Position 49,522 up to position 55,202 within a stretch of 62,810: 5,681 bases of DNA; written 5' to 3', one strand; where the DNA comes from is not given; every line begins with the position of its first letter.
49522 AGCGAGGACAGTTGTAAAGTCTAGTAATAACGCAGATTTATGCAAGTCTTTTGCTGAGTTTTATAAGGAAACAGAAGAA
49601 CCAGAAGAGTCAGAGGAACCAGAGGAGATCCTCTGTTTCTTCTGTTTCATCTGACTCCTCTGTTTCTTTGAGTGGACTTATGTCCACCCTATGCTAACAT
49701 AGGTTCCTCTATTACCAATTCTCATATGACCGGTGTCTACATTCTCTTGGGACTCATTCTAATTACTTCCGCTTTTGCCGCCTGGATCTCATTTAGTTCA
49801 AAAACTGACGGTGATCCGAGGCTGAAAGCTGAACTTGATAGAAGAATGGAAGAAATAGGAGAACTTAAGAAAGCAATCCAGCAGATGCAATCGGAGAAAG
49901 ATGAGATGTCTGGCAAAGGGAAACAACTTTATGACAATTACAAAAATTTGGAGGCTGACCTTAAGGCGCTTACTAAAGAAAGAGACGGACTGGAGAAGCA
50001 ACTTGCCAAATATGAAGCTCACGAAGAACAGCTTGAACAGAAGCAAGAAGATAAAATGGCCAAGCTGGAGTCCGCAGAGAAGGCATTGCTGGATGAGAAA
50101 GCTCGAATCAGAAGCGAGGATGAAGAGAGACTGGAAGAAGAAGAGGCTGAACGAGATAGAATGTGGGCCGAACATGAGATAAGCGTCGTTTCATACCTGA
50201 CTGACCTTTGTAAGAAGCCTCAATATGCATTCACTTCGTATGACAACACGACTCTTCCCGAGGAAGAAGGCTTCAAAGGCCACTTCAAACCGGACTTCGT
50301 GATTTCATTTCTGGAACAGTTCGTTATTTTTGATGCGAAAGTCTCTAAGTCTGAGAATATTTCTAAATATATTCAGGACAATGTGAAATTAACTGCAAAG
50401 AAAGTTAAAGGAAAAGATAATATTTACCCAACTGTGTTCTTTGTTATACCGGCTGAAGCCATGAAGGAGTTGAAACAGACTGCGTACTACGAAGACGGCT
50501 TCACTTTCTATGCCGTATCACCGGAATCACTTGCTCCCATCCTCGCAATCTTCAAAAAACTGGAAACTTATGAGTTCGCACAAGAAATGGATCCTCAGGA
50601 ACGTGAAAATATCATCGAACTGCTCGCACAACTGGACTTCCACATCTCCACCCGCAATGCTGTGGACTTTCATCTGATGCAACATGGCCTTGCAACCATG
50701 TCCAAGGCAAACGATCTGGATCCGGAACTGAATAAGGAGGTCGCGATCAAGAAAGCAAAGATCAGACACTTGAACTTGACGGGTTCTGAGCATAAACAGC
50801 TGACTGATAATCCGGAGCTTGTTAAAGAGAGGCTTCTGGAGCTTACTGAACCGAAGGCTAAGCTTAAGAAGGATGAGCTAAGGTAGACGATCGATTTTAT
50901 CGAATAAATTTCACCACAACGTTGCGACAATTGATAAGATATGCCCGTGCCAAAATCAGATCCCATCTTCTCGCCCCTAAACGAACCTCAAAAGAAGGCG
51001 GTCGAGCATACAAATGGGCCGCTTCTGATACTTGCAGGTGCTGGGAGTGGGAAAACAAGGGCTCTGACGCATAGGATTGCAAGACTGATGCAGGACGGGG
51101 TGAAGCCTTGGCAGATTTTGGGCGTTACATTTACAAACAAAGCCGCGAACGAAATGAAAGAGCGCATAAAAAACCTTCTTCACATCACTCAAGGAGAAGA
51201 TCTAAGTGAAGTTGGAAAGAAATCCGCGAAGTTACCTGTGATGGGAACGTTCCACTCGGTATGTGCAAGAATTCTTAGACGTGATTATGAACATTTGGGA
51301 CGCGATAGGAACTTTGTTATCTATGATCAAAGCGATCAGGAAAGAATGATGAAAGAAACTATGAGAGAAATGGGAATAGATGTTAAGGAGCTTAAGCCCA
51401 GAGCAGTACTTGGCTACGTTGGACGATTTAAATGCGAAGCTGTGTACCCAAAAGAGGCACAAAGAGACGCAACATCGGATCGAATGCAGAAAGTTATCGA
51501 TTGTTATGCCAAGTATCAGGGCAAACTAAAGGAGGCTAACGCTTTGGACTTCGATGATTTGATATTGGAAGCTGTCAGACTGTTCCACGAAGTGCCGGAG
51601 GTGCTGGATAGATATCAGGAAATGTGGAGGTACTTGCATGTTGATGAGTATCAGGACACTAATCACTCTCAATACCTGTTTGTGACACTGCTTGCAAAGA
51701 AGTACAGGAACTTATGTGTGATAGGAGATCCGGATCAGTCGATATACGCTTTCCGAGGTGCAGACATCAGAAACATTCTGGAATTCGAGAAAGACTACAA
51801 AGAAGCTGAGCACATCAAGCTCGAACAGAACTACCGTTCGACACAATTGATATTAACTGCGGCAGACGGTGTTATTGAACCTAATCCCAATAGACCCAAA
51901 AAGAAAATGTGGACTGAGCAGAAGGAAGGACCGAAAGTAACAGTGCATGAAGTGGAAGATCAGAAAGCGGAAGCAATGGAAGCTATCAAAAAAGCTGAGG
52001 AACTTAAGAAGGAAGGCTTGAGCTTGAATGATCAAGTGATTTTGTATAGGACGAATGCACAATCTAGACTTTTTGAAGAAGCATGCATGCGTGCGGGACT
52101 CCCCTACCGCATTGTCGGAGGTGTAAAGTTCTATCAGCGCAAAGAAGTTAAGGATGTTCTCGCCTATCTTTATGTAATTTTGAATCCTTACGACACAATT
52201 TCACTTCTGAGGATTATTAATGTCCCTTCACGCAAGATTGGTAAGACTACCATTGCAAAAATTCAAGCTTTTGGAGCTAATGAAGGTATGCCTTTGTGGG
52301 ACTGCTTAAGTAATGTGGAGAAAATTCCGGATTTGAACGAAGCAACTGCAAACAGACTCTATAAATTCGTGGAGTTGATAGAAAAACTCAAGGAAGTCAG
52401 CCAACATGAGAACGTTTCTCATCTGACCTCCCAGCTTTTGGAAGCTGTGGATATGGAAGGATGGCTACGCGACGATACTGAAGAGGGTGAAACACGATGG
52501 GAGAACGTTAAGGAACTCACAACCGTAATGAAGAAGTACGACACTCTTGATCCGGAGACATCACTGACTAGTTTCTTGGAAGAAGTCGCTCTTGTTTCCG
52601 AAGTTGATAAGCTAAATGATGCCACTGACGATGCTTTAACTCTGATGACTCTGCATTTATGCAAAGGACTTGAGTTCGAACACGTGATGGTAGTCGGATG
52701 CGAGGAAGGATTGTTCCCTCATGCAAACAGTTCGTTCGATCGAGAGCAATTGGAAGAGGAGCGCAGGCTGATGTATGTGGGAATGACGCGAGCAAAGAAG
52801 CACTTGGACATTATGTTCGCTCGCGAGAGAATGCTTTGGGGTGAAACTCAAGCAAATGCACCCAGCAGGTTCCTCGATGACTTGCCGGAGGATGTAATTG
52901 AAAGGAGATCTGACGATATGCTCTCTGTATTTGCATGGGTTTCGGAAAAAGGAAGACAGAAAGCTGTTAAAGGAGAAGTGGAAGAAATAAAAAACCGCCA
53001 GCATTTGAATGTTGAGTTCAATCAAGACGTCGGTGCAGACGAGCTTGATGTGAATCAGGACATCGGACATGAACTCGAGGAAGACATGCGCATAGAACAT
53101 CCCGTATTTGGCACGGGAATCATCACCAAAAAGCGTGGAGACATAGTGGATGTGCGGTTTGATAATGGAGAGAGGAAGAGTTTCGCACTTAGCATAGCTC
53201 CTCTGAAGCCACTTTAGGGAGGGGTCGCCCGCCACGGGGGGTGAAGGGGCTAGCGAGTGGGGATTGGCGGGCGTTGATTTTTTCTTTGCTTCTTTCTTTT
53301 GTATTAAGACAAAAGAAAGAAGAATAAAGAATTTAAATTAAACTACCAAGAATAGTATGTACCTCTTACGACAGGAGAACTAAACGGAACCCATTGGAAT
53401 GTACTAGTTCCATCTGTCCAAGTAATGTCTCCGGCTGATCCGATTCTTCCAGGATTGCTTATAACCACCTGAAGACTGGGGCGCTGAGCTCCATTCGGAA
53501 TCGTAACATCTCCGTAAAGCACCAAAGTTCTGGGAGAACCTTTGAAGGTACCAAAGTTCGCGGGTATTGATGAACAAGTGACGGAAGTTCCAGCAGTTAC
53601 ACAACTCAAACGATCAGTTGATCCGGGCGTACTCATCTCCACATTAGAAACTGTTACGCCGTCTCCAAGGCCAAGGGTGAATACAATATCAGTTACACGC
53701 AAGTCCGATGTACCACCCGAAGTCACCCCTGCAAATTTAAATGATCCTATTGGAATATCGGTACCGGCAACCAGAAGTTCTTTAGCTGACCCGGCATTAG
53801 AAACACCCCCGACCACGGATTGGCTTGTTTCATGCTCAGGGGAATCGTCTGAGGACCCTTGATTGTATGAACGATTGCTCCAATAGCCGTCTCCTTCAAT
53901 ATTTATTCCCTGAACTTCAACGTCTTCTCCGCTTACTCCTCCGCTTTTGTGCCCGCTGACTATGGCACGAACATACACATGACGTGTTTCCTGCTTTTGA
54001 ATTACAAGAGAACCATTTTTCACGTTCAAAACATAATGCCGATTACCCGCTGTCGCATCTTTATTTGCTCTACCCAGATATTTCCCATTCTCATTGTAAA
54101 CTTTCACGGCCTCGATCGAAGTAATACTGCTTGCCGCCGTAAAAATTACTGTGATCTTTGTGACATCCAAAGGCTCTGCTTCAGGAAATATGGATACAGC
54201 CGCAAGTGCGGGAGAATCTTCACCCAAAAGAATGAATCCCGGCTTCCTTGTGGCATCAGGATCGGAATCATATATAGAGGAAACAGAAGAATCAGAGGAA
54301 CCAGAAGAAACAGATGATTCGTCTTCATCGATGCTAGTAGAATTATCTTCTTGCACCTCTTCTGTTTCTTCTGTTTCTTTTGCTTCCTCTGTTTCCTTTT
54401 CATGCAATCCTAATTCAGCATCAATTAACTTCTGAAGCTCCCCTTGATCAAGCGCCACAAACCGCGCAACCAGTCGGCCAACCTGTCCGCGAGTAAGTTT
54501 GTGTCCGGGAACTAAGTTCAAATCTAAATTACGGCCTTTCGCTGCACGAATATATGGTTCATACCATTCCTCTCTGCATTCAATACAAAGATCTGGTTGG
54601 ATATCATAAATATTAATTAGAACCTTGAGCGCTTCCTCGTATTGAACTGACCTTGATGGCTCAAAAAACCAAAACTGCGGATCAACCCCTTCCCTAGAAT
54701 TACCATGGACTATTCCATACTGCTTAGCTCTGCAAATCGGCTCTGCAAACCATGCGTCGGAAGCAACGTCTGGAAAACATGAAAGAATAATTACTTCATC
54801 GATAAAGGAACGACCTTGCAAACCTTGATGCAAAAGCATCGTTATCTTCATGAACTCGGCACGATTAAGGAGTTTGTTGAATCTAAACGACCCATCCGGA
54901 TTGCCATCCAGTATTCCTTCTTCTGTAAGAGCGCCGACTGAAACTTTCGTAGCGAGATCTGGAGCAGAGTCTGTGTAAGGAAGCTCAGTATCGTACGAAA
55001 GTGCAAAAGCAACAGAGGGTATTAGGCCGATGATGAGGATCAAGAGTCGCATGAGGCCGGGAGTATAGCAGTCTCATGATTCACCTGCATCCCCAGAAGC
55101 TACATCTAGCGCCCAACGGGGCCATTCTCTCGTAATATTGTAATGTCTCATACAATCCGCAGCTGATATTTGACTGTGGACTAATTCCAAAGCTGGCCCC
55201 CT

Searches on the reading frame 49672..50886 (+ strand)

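Call 7: search_protein_families(library=pfam, proteins=[window:49672-50886:+])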
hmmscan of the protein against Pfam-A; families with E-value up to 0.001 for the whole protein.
window:49672-50886:+ (404 aa): 0 families

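Call 8: search_protein_families(library=ncbifam, proteins=[window:49672-50886:+])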
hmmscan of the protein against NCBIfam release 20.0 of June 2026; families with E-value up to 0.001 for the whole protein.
window:49672-50886:+ (404 aa): 3 families
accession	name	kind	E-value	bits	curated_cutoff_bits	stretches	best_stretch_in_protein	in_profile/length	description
TIGR04320.1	Surf_Exclu_PgrA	domain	1.8e-05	24.2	70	1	36-145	230-344/360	SEC10/PgrA surface exclusion domain-containing protein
TIGR02168.1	SMC_prok_B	equivalog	0.00029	18.7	567.35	1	51-161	258-367/1181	chromosome segregation protein SMC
NF045487.1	ASRP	equivalog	0.0006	18.5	300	1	50-157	153-261/593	archaea-specific SMC-related protein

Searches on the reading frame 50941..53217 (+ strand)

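Call 7: search_protein_families(library=pfam, proteins=[window:50941-53217:+])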
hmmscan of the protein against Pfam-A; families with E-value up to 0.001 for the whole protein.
window:50941-53217:+ (758 aa): 6 families
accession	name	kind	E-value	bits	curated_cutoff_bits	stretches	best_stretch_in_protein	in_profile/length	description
PF00580.27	UvrD-helicase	-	8.7e-93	311.3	23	1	13-287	1-271/271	UvrD/REP helicase N-terminal domain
PF13361.12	UvrD_C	-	1.7e-74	251.8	25.6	1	292-627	1-348/350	UvrD-like helicase C-terminal domain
PF13245.12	AAA_19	-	1.3e-20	74.4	25.1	1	17-272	1-134/134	AAA domain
PF01443.25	Viral_helicase1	-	2.1e-08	34.7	21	0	551-625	162-227/228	Viral superfamily 1 RNA helicase core domain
PF13538.12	UvrD_C_2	-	3.6e-08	33.6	27.4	1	567-622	3-49/52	UvrD-like helicase C-terminal domain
PF13604.12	AAA_30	-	3.5e-06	27.3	27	1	13-76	2-66/191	AAA domain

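Call 8: search_protein_families(library=ncbifam, proteins=[window:50941-53217:+])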
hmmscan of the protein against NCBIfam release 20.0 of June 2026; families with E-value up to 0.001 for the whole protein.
window:50941-53217:+ (758 aa): 16 families
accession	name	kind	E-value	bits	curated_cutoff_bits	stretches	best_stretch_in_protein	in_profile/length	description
TIGR01073.1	pcrA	equivalog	2.2e-241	803.2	911.2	1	11-755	3-724/725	DNA helicase PcrA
NF008743.0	PRK11773.1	equivalog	2.5e-186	621.2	965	1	9-741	6-703/720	DNA helicase II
TIGR01074.1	rep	equivalog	2.3e-182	607.7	951.45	1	13-670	2-655/668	DNA helicase Rep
TIGR01075.1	uvrD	equivalog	9.6e-179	596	1144.45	1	12-734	4-689/715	DNA helicase II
NF008172.0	PRK10919.1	equivalog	4.8e-145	484.4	1168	1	13-659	3-644/673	DNA helicase Rep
TIGR02785.1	addA_Gpos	equivalog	2.4e-56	191.3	707.65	3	16-144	5-137/1234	helicase-exonuclease AddAB subunit AddA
NF008276.0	PRK11054.1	equivalog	4.1e-51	174.3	543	3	172-346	379-549/684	DNA helicase IV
TIGR00609.1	recB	equivalog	2.3e-44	151.8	696.05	3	196-311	337-454/1175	exodeoxyribonuclease V subunit beta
NF010485.0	PRK13909.1-2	equivalog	4.5e-39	134.4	650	2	181-489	280-592/909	RecB-like helicase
TIGR02784.1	addA_alphas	equivalog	4.7e-37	127.9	860.75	3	28-79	13-64/1138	double-strand break repair helicase AddA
NF010487.0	PRK13909.1-4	equivalog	2.8e-35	121.9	759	2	182-414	277-527/924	RecB-like helicase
NF010484.0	PRK13909.1-1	equivalog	7.2e-21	73.7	1074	2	30-96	10-76/945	RecB-like helicase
NF041464.1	HelD_BACSU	equivalog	2.1e-18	65.7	419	1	225-379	543-690/779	RNA polymerase recycling motor HelD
NF010486.0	PRK13909.1-3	equivalog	2.3e-17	62.3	1109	2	29-89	8-70/921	RecB-like helicase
NF008128.0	PRK10876.1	equivalog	2.1e-15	55.5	1697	1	200-308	347-457/1181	exodeoxyribonuclease V subunit beta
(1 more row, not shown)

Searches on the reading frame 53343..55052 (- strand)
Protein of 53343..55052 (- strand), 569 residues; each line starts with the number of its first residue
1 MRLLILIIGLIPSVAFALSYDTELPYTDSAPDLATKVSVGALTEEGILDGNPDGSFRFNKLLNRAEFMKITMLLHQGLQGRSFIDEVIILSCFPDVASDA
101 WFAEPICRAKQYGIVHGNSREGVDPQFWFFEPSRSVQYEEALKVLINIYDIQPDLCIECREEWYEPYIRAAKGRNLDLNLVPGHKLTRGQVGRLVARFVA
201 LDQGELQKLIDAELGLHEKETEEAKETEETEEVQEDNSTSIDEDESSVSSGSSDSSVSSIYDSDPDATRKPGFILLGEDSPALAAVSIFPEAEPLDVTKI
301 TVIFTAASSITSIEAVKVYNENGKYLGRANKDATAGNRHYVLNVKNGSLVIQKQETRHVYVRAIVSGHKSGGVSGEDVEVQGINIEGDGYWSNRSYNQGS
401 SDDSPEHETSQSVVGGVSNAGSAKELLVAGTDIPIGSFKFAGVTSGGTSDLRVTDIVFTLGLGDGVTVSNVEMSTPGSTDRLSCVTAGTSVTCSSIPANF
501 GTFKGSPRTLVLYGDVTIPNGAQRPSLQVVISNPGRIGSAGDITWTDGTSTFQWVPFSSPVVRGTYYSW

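Call 7: search_protein_families(library=pfam, proteins=[window:53343-55052:-])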
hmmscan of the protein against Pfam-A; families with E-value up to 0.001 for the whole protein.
window:53343-55052:- (569 aa): 1 family
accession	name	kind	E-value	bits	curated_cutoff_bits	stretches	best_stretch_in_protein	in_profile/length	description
PF00395.25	SLH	-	5.4e-10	39.5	20.8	1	38-67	14-43/44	S-layer homology domain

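Call 8: search_protein_families(library=ncbifam, proteins=[window:53343-55052:-])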
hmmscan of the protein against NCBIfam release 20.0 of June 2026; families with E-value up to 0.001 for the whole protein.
window:53343-55052:- (569 aa): 0 families
